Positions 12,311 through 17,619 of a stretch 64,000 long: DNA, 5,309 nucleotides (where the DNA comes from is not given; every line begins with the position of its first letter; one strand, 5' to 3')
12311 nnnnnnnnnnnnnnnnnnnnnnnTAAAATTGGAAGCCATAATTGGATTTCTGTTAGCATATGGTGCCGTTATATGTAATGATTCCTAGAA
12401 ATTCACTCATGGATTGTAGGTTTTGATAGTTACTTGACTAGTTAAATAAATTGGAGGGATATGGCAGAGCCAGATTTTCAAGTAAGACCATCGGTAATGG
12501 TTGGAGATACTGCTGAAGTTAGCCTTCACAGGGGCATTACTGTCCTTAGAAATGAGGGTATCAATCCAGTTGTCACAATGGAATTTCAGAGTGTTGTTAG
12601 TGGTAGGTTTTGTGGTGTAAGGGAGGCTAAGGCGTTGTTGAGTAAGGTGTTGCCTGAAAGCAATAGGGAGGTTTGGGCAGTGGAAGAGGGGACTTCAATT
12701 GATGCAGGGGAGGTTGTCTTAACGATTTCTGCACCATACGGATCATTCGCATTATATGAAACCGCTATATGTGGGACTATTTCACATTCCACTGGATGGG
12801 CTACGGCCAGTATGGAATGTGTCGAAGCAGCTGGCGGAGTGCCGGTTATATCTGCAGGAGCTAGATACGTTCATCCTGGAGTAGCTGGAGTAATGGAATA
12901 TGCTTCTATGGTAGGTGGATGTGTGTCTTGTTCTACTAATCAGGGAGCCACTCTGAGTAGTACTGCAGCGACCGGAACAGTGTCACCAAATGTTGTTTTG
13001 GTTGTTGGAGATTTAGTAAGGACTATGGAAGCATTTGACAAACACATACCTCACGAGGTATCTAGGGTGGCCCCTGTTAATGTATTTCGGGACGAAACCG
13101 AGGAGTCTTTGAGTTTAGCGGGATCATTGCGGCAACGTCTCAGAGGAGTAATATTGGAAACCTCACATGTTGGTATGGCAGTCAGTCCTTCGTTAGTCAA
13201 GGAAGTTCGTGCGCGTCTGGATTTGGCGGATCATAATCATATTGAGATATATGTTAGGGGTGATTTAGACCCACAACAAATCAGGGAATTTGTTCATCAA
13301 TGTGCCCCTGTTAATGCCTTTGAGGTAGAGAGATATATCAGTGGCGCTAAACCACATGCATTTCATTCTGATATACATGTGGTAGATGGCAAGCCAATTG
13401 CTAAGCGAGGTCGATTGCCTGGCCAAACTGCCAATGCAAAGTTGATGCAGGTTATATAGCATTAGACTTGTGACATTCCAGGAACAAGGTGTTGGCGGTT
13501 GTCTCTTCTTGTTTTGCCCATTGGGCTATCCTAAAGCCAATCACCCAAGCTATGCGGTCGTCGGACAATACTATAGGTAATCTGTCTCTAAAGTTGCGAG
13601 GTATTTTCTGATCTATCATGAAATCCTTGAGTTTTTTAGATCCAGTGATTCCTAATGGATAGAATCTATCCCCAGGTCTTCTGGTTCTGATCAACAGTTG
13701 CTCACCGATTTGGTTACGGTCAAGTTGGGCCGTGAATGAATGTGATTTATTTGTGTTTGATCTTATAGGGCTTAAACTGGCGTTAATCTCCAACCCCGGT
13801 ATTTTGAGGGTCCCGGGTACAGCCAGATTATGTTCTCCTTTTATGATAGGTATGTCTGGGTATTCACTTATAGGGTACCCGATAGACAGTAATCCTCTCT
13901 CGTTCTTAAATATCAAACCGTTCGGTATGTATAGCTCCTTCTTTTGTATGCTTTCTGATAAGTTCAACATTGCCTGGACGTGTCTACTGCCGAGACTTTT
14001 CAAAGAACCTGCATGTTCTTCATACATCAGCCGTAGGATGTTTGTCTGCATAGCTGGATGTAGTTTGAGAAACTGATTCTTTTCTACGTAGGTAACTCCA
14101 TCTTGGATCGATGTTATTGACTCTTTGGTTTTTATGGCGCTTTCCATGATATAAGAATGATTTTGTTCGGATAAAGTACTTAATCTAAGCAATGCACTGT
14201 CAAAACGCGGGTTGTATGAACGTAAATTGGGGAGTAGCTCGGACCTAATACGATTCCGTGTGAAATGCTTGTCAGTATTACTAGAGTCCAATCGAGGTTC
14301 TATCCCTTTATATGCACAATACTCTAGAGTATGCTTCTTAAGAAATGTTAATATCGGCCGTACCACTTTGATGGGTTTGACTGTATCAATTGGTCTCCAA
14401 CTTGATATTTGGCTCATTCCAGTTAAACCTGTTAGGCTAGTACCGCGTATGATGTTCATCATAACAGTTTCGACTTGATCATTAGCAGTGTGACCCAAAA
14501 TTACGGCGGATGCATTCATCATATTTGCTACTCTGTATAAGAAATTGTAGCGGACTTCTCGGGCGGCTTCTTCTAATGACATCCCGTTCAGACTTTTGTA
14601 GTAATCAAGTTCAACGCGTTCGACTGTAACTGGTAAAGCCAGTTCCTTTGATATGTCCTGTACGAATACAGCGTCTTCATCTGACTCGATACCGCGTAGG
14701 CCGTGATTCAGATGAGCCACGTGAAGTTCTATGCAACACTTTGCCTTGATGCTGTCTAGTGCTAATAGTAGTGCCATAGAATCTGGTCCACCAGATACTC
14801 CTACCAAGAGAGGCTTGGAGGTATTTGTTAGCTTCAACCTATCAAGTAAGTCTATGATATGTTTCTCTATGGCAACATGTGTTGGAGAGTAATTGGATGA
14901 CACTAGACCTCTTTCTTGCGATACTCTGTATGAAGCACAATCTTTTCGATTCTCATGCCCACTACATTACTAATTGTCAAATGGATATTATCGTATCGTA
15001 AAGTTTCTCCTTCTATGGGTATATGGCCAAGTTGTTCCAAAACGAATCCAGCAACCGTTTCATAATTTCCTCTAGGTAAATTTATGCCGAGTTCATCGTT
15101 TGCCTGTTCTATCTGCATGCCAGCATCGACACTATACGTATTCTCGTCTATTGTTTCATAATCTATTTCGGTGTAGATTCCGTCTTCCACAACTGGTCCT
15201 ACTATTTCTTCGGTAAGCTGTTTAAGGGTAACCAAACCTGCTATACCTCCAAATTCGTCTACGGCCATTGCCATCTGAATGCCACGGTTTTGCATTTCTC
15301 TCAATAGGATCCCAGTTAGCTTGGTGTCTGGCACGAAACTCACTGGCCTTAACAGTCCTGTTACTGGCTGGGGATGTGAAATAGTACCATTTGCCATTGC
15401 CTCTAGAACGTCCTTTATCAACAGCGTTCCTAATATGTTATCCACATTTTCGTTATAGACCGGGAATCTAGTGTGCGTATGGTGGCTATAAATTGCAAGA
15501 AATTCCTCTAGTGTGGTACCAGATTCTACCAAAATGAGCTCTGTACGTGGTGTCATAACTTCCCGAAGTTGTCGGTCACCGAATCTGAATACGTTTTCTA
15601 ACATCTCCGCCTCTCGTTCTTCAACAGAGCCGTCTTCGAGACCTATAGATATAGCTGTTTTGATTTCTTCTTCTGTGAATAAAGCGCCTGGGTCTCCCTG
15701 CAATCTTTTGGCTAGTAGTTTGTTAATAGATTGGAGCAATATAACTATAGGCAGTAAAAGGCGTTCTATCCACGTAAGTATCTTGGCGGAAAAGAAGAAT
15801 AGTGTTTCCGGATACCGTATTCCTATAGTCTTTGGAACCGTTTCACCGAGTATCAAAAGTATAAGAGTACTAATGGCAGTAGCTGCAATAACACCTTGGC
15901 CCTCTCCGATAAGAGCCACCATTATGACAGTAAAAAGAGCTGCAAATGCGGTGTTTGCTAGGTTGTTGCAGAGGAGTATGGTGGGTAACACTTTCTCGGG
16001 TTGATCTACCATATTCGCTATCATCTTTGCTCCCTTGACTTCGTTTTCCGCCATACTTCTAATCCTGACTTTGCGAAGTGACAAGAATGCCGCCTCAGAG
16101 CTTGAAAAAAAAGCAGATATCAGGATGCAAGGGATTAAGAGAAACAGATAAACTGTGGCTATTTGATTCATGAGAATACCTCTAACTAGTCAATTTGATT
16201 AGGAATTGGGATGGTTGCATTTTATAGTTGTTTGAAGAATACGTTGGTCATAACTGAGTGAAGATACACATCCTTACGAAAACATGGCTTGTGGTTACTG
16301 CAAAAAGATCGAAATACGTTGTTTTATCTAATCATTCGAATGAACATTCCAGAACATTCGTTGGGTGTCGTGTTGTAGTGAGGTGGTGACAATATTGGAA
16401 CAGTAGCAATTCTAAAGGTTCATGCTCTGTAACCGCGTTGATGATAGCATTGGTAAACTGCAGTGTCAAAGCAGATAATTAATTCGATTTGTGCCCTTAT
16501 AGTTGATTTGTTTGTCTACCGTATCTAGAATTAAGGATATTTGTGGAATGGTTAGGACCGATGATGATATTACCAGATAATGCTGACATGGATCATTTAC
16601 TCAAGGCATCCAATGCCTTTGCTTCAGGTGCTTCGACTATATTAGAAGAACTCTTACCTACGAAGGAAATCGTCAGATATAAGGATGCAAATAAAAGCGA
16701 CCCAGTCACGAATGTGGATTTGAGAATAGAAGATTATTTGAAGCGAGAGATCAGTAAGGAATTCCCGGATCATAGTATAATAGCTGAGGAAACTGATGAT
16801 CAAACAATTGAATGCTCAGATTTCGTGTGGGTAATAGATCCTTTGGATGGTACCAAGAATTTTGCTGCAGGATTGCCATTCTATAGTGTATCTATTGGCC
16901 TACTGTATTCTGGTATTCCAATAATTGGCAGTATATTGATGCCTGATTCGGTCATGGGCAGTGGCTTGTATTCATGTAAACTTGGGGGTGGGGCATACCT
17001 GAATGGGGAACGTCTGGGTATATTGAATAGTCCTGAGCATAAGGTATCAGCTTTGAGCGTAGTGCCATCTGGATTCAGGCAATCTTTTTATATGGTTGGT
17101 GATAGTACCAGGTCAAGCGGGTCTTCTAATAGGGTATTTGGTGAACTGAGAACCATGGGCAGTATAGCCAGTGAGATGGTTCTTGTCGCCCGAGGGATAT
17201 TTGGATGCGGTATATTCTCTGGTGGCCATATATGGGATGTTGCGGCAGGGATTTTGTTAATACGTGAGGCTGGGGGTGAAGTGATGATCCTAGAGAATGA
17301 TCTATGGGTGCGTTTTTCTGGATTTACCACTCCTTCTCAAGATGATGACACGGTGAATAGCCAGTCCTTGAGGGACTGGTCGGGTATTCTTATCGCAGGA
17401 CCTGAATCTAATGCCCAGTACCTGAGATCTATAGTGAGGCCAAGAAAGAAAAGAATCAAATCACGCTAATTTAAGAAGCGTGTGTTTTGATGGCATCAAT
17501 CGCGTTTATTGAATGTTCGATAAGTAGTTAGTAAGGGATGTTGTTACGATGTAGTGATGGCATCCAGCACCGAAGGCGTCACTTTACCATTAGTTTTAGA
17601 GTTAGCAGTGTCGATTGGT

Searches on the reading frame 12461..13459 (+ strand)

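Call 44: search_protein_families(library=pfam, proteins=[window:12461-13459:+], max_evalue=0.00001)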
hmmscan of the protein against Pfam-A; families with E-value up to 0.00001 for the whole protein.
window:12461-13459:+ (332 aa): 2 families
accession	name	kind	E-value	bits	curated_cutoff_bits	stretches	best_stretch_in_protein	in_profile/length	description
PF02749.22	QRPTase_N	-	4.4e-14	52.9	27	1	34-110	10-81/82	Quinolinate phosphoribosyl transferase, N-terminal domain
PF01729.25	QRPTase_C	-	5.3e-08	33.2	23.1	1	114-290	2-155/169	Quinolinate phosphoribosyl transferase, C-terminal domain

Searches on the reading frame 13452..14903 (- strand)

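Call 44: search_protein_families(library=pfam, proteins=[window:13452-14903:-], max_evalue=0.00001)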
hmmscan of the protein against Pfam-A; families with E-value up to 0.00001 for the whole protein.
window:13452-14903:- (483 aa): 2 families
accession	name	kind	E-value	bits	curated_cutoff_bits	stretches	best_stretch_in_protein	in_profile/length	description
PF01171.26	ATP_bind_3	-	8.1e-50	169.5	27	1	32-221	2-181/182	PP-loop family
PF11734.13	TilS_C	-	1.1e-19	70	22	1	405-469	3-67/74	TilS substrate C-terminal domain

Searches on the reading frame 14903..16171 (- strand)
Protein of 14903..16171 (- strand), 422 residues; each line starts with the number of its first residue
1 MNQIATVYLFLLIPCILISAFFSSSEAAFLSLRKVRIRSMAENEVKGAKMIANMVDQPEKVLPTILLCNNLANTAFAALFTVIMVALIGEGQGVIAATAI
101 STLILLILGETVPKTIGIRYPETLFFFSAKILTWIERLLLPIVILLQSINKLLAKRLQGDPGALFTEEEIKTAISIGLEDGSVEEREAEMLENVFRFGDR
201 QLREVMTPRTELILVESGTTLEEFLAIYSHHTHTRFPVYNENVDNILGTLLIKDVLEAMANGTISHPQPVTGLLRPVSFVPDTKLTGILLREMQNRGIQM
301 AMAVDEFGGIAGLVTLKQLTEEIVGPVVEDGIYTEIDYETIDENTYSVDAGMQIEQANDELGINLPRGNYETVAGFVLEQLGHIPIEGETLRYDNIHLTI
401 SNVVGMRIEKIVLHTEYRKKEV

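Call 44: search_protein_families(library=pfam, proteins=[window:14903-16171:-], max_evalue=0.00001)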
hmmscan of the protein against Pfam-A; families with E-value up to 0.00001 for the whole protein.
window:14903-16171:- (422 aa): 3 families
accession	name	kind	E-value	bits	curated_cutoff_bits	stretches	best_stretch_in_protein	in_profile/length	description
PF01595.25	CNNM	-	3.3e-45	154.4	28.4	1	11-187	2-181/181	Cyclin M transmembrane N-terminal domain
PF03471.22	CorC_HlyC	-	7.3e-22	77.6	27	1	340-414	2-78/81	Transporter associated domain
PF00571.33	CBS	-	1e-10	42.2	24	1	203-260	2-56/57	CBS domain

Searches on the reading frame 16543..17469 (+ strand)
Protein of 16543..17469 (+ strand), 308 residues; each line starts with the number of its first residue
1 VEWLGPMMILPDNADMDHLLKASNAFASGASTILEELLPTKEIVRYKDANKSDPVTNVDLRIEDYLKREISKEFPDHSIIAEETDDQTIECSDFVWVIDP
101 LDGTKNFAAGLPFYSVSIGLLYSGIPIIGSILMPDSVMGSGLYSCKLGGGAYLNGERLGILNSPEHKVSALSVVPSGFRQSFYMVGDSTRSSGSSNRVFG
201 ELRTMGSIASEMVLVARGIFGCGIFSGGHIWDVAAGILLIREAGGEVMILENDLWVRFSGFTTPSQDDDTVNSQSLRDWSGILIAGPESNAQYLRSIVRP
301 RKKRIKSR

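Call 45: search_protein_families(library=pfam, proteins=[window:16543-17469:+], max_evalue=0.00001)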
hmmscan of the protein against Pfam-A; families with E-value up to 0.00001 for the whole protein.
window:16543-17469:+ (308 aa): 1 family
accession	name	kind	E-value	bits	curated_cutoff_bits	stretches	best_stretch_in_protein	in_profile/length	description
PF00459.30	Inositol_P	-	4.9e-51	174.2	27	1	15-253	1-241/271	Inositol monophosphatase family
